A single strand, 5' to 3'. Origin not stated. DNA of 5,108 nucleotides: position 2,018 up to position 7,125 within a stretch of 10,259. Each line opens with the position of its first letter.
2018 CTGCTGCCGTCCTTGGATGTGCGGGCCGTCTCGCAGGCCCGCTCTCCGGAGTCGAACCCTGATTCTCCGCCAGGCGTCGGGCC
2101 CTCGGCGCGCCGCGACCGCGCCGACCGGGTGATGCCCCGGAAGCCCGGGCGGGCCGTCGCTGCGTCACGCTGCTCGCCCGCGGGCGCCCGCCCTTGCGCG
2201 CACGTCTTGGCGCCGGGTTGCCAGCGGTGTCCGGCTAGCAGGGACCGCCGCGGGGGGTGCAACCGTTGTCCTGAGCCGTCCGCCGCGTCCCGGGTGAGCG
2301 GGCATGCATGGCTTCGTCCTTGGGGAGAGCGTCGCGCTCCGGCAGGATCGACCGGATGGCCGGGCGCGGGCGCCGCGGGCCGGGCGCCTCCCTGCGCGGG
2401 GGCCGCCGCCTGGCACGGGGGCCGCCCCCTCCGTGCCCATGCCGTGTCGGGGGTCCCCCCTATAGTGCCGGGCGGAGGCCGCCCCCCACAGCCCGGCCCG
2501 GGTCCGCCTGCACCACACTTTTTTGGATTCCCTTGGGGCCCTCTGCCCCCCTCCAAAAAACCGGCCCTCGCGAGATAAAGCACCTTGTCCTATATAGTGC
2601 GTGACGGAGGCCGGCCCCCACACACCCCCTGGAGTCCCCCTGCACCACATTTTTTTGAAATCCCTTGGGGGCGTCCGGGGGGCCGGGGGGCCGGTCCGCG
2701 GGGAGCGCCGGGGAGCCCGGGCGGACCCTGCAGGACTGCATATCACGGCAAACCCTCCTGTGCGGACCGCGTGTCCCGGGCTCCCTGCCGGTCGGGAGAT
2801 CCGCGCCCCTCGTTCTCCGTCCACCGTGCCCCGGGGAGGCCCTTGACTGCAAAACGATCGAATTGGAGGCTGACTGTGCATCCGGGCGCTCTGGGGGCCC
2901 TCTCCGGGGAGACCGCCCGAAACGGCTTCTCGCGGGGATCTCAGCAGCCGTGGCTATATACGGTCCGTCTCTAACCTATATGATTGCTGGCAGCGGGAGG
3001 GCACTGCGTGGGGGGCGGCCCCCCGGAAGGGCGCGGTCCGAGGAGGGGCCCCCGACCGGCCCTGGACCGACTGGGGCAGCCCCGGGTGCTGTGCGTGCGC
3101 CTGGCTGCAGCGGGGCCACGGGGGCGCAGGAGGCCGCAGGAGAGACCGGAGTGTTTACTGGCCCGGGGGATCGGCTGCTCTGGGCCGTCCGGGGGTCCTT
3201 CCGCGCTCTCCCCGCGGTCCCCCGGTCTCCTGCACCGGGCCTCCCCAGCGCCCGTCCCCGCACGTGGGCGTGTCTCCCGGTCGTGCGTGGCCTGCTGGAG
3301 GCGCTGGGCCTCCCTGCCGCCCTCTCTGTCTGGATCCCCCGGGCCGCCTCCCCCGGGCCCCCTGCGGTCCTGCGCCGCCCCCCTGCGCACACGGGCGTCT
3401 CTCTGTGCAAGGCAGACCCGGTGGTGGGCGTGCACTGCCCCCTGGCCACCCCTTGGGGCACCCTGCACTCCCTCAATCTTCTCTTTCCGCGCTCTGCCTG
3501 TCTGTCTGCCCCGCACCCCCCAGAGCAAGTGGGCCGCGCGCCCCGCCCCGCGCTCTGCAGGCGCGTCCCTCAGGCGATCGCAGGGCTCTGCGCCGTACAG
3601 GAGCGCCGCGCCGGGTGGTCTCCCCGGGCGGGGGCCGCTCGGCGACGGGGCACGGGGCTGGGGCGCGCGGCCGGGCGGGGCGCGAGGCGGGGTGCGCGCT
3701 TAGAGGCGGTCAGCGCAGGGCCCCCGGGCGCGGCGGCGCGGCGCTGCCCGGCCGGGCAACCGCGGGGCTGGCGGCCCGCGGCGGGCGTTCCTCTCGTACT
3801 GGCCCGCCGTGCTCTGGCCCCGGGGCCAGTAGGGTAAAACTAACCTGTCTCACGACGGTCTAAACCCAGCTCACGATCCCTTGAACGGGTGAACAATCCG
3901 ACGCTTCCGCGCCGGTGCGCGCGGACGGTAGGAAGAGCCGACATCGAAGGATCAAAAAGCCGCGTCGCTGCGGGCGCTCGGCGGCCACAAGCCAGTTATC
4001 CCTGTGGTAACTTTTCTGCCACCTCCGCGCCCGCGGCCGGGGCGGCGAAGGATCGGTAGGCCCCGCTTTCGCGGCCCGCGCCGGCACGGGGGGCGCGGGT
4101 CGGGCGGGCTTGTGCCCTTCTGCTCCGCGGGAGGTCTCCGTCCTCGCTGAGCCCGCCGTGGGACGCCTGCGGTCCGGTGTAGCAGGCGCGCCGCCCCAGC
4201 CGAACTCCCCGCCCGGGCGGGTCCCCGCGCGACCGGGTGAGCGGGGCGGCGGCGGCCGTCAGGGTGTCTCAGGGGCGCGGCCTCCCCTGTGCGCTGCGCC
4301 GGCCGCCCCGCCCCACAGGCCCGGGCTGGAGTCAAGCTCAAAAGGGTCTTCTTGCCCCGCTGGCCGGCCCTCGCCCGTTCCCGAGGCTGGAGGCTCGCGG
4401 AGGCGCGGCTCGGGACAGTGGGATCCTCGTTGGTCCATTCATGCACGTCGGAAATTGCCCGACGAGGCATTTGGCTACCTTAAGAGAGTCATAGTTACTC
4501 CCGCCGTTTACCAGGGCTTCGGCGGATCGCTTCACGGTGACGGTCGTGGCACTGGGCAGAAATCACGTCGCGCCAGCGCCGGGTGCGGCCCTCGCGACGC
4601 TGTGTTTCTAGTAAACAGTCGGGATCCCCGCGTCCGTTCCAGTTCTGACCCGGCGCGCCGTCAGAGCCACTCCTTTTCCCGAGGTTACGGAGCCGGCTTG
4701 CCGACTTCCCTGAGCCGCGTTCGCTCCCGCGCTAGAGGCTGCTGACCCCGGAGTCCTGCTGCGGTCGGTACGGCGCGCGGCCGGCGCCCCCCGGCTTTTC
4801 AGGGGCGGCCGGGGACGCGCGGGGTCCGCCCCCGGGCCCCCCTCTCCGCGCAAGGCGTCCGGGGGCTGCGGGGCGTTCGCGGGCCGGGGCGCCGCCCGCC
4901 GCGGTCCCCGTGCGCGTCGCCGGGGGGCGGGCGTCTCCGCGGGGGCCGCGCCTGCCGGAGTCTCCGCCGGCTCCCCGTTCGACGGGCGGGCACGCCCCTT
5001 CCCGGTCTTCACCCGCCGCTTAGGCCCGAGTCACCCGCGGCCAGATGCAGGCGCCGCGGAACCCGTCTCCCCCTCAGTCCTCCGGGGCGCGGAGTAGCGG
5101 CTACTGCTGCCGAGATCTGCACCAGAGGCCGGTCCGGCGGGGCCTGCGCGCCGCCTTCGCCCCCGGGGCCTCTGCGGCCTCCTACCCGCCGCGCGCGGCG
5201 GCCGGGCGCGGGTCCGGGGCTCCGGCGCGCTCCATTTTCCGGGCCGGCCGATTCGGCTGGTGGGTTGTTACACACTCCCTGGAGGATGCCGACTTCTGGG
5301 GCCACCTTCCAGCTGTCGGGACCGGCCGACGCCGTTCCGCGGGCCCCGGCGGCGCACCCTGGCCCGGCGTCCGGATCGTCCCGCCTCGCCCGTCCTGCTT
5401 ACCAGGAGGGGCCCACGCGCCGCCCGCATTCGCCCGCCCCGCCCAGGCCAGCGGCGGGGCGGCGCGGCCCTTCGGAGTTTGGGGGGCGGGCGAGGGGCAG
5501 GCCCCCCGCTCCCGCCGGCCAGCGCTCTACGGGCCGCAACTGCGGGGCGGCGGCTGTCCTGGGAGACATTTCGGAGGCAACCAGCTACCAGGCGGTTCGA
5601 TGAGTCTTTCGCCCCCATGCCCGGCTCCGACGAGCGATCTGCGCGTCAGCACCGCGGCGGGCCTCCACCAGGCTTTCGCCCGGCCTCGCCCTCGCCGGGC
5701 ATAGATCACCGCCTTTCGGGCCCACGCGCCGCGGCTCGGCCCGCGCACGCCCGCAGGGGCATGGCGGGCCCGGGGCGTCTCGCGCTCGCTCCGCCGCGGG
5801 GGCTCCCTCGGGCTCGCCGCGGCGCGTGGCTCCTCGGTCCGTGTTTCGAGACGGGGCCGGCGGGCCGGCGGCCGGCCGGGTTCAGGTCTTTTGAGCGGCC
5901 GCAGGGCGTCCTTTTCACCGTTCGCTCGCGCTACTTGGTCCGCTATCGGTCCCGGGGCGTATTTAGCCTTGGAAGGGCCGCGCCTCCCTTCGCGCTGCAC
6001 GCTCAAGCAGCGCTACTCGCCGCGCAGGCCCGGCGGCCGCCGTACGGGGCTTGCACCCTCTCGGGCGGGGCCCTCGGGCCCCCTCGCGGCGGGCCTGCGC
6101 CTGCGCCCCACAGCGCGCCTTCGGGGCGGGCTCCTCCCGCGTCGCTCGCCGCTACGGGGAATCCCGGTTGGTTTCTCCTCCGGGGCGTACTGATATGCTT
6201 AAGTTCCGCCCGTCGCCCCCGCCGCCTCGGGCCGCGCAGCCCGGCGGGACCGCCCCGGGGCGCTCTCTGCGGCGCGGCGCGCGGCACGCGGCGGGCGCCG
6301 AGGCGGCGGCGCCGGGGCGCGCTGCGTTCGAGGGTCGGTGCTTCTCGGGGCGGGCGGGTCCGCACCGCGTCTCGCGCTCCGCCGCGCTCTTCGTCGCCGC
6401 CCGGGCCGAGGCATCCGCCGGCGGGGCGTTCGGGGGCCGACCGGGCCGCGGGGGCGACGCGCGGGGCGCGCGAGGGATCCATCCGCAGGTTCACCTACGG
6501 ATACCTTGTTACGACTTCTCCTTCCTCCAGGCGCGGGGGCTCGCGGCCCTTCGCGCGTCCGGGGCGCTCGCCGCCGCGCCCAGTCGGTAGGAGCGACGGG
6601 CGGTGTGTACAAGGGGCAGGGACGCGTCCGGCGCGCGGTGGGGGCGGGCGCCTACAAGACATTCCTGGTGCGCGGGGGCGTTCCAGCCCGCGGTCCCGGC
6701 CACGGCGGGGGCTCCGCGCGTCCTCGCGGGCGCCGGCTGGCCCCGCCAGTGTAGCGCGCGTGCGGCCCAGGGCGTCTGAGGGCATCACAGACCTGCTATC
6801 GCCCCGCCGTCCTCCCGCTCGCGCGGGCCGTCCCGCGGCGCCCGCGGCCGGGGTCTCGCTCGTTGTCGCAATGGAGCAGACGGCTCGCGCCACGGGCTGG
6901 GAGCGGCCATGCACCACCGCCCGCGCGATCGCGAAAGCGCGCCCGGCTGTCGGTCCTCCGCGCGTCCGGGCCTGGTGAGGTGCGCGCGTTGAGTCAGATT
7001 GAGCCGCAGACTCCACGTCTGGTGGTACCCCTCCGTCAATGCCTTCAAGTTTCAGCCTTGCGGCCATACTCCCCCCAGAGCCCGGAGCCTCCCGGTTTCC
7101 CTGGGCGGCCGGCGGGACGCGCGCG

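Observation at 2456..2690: Duplicated AT-box module immediately upstream of the SSU: candidate Pol I promoter or upstream element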

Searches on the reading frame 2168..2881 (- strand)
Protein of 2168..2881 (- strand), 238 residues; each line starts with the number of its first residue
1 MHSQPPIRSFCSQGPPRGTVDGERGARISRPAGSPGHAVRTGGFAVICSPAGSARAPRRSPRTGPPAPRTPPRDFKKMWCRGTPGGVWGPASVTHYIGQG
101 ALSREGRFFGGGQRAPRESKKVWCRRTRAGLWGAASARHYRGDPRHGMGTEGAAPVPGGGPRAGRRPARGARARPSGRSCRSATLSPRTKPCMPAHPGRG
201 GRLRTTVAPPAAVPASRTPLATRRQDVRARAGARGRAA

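Call 23: find_homologous_proteins(query=window:2168-2881:-, max_evalue=0.001)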
Query window:2168-2881:- (238 aa): 8 proteins with E <= 0.001 among 8000 candidates.
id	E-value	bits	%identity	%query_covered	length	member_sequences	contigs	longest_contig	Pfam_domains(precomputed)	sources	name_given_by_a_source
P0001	5.5e-118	411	95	86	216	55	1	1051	-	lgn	-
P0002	1.8e-48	183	61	67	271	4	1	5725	-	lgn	-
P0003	5.7e-47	178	59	67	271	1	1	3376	-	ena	-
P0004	1.3e-45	174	60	67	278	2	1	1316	-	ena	-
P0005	2.9e-42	163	59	66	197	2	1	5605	-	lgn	-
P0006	5.9e-42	162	59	68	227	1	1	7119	-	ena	-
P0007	9.3e-41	158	58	67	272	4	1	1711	-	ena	-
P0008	5.1e-39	152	58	67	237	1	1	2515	-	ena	-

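Call 24: find_encoding_contigs(protein=P0002, flank=5000, max_places=4)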
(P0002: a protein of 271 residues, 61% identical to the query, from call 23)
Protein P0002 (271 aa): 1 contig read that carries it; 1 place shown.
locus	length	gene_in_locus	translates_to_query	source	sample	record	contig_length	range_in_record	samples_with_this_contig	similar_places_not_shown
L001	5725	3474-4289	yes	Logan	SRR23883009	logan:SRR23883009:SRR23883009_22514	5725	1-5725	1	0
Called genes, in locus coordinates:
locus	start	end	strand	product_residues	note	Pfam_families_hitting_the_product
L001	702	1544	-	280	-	-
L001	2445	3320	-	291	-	-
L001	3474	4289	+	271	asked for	-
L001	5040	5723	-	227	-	?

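Call 25: find_encoding_contigs(protein=P0006, flank=5000, max_places=4)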
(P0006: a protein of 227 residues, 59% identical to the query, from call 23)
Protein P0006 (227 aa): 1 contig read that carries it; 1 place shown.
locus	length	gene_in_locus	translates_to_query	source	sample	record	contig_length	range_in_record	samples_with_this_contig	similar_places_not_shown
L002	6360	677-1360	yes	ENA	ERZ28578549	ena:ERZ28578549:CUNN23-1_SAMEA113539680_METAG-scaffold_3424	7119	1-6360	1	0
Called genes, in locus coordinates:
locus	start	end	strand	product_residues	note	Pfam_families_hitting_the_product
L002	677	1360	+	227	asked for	-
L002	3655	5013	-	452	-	-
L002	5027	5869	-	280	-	-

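Call 26: find_encoding_contigs(protein=P0005, flank=5000, max_places=4)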
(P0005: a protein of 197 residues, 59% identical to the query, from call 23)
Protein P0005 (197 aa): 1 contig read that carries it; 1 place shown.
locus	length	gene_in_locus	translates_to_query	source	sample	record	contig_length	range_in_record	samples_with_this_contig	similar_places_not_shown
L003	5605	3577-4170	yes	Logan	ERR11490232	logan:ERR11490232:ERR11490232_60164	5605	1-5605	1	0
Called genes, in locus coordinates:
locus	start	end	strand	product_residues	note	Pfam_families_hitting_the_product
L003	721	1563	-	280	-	-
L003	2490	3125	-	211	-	-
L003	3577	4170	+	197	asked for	-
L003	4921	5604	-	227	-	?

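Call 28: find_encoding_contigs(protein=P0003, flank=5000, max_places=3)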
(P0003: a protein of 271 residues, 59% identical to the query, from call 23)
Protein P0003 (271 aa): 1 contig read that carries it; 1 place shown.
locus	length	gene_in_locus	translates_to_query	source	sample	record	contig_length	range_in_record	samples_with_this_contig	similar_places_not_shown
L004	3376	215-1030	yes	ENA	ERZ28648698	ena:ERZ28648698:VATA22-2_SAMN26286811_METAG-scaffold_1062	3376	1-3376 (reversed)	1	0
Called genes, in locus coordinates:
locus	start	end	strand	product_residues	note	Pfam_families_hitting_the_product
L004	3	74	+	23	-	?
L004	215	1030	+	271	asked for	-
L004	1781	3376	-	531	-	?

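Call 29: find_encoding_contigs(protein=P0008, flank=5000, max_places=3)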
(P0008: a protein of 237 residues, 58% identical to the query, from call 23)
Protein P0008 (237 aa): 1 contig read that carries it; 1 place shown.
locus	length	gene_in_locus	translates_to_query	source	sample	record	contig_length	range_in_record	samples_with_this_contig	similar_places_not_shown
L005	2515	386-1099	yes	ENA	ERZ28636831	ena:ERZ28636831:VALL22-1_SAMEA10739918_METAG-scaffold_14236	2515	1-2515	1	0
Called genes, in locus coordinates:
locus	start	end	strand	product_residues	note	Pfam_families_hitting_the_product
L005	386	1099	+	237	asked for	-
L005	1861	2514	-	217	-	?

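Call 30: find_encoding_contigs(protein=P0001, flank=5000, max_places=6)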
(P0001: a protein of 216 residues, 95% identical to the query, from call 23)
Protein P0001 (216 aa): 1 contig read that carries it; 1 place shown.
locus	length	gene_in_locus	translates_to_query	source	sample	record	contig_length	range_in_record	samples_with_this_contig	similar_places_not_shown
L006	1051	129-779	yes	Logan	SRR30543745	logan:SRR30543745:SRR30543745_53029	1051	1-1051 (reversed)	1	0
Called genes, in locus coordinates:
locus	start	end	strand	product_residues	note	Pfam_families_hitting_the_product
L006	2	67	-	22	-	?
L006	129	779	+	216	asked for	-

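Call 39: find_encoding_contigs(protein=P0007, flank=5000, max_places=4)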
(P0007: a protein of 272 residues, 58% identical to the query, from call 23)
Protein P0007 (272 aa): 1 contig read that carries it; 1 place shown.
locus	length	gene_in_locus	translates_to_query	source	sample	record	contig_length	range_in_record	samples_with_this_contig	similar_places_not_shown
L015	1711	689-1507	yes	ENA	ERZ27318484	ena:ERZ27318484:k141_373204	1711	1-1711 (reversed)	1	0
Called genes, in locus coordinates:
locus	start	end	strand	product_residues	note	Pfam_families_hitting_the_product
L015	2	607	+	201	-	?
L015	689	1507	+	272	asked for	-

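Call 40: find_encoding_contigs(protein=P0004, flank=5000, max_places=4)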
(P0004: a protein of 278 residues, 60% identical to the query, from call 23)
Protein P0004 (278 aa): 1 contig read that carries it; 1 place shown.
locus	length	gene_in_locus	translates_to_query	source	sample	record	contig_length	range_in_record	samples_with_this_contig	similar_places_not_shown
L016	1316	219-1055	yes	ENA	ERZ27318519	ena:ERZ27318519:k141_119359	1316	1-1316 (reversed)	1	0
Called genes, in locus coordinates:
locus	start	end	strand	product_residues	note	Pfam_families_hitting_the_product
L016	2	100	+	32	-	?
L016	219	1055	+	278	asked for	-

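Call 73: search_protein_families(library=pfam, proteins=[window:2168-2881:-], max_evalue=0.01)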
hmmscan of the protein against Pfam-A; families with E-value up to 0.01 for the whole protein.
window:2168-2881:- (238 aa): 0 families

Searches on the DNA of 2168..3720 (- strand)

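Call 27: search_rna_families(sources=[L001, L002, L003], threshold=gathering)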
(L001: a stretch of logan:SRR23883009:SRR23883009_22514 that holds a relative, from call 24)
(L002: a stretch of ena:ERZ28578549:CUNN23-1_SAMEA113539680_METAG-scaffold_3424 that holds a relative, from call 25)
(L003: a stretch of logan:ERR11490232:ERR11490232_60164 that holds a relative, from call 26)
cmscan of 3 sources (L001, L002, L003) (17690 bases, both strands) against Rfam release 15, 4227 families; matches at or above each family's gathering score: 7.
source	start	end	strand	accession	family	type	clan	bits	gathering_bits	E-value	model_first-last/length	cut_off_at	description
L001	92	2633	+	RF02543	LSU_rRNA_eukarya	Gene; rRNA;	CL00112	1386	50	0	23-3401/3401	no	Eukaryotic large subunit ribosomal RNA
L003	111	2652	+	RF02543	LSU_rRNA_eukarya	Gene; rRNA;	CL00112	1386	50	0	23-3401/3401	no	Eukaryotic large subunit ribosomal RNA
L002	4417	6360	+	RF02543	LSU_rRNA_eukarya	Gene; rRNA;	CL00112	933.6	50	3.5e-253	23-2484/3401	3'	Eukaryotic large subunit ribosomal RNA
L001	4095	5546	+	RF01960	SSU_rRNA_eukarya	Gene; rRNA;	CL00111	798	50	1.2e-239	1-1831/1831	no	Eukaryotic small subunit ribosomal RNA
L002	2710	4161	+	RF01960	SSU_rRNA_eukarya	Gene; rRNA;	CL00111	798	50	1.2e-239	1-1831/1831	no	Eukaryotic small subunit ribosomal RNA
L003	3976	5427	+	RF01960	SSU_rRNA_eukarya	Gene; rRNA;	CL00111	798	50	1.2e-239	1-1831/1831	no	Eukaryotic small subunit ribosomal RNA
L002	1169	1945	+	RF01960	SSU_rRNA_eukarya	Gene; rRNA;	CL00111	245.2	50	1.1e-70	4-1116/1831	no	Eukaryotic small subunit ribosomal RNA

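Call 36: search_rna_families(source=window, start=2300, end=3720, threshold=evalue, max_evalue=1)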
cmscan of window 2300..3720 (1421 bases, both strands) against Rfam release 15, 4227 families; matches with E-value up to 1: 2.
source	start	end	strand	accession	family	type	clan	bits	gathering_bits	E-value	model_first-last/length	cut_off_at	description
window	2300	2358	-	RF01960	SSU_rRNA_eukarya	Gene; rRNA;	CL00111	35.1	50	1.5e-07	1-60/1831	3'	Eukaryotic small subunit ribosomal RNA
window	2607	2698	+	RF03764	mir-647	Gene; miRNA;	-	24.9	93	0.17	1-86/86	no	mir-647 microRNA precursor family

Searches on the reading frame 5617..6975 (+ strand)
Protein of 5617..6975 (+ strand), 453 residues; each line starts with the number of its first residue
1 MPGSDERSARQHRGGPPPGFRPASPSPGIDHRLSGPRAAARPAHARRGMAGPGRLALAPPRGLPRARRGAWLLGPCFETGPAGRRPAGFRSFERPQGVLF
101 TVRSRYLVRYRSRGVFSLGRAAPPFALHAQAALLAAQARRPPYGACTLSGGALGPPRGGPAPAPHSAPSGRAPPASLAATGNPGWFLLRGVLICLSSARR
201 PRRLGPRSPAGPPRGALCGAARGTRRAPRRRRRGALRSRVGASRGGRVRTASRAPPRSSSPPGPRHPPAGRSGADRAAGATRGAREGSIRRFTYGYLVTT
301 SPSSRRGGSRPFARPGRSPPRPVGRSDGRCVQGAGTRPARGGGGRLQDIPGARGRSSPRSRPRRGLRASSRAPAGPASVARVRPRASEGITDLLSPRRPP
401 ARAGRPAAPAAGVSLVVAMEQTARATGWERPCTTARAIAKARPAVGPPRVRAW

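Call 64: find_homologous_proteins(query=window:5617-6975:+, max_evalue=0.001)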
Query window:5617-6975:+ (453 aa): 7 proteins with E <= 0.001 among 8000 candidates.
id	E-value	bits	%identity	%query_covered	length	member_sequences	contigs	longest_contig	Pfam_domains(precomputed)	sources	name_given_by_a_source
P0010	1.9e-270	916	99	100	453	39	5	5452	-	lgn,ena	-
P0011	1.5e-126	442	86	60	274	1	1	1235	-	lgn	-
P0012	1.2e-91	327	66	52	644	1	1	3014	-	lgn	-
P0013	1.2e-38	152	49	64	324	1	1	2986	-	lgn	-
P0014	5.4e-29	120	77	18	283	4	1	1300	-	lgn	-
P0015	3.6e-10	58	94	8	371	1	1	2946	-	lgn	-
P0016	7.3e-7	47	72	9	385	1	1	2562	-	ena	-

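Call 65: find_encoding_contigs(protein=P0012, flank=5000, max_places=3)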
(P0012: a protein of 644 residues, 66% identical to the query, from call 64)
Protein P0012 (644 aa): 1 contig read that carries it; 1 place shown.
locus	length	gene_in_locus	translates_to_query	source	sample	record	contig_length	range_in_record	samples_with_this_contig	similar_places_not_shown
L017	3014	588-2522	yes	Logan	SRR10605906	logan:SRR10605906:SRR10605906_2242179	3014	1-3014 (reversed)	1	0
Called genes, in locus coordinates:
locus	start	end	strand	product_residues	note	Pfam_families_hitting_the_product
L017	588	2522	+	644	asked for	-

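Call 66: find_encoding_contigs(protein=P0013, flank=5000, max_places=3)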
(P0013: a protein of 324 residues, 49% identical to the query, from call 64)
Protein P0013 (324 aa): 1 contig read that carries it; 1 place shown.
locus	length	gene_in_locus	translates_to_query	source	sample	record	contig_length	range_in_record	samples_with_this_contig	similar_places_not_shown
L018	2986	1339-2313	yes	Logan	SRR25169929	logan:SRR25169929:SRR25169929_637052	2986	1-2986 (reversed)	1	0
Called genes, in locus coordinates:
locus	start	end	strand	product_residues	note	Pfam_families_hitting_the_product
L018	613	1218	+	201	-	-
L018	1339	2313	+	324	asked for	-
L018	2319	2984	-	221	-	?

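Call 77: find_encoding_contigs(protein=P0010, flank=6000, max_places=10)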
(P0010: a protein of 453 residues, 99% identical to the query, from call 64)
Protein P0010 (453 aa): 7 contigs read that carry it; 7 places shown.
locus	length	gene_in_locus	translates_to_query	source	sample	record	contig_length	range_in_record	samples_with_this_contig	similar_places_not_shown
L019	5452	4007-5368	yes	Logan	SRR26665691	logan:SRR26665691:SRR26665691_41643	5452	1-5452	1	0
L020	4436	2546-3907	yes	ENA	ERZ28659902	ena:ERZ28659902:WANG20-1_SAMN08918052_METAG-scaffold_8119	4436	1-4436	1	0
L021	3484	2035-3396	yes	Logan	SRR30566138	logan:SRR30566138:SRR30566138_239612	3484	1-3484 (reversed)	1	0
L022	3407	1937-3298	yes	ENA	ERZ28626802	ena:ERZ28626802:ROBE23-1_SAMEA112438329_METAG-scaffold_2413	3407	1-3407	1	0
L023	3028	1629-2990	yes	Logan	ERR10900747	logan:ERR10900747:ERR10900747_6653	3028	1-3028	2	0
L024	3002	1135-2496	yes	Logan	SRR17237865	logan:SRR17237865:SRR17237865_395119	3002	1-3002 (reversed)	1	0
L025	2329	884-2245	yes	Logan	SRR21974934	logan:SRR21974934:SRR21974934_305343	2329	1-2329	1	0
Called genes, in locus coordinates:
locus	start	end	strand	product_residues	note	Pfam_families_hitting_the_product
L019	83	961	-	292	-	-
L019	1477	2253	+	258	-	-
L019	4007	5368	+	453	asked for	-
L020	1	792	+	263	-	?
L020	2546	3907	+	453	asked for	-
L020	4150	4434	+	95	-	?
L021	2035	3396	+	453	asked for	-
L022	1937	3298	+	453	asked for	-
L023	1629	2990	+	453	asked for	-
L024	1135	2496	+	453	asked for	-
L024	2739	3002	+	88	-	?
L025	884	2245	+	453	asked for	-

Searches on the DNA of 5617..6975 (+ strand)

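Call 67: search_rna_families(sources=[L017, L018], threshold=gathering)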
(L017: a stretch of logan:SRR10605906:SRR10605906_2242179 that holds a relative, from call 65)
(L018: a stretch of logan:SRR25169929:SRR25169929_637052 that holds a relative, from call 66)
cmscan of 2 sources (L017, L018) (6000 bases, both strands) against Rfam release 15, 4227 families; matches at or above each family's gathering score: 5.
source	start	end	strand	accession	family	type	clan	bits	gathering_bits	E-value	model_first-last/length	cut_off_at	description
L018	1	1753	-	RF02543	LSU_rRNA_eukarya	Gene; rRNA;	CL00112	921.3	50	2.8e-250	1-2274/3401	3'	Eukaryotic large subunit ribosomal RNA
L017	1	1764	-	RF02543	LSU_rRNA_eukarya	Gene; rRNA;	CL00112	797.9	50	3.1e-216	1-2296/3401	3'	Eukaryotic large subunit ribosomal RNA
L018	1992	2986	-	RF01960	SSU_rRNA_eukarya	Gene; rRNA;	CL00111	686.7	50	4.4e-206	562-1831/1831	5'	Eukaryotic small subunit ribosomal RNA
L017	2001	3014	-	RF01960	SSU_rRNA_eukarya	Gene; rRNA;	CL00111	685.8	50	7.9e-206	562-1831/1831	5'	Eukaryotic small subunit ribosomal RNA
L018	1806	1944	-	RF00002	5_8S_rRNA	Gene; rRNA;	CL00112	52.8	42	2e-11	1-154/154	no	5.8S ribosomal RNA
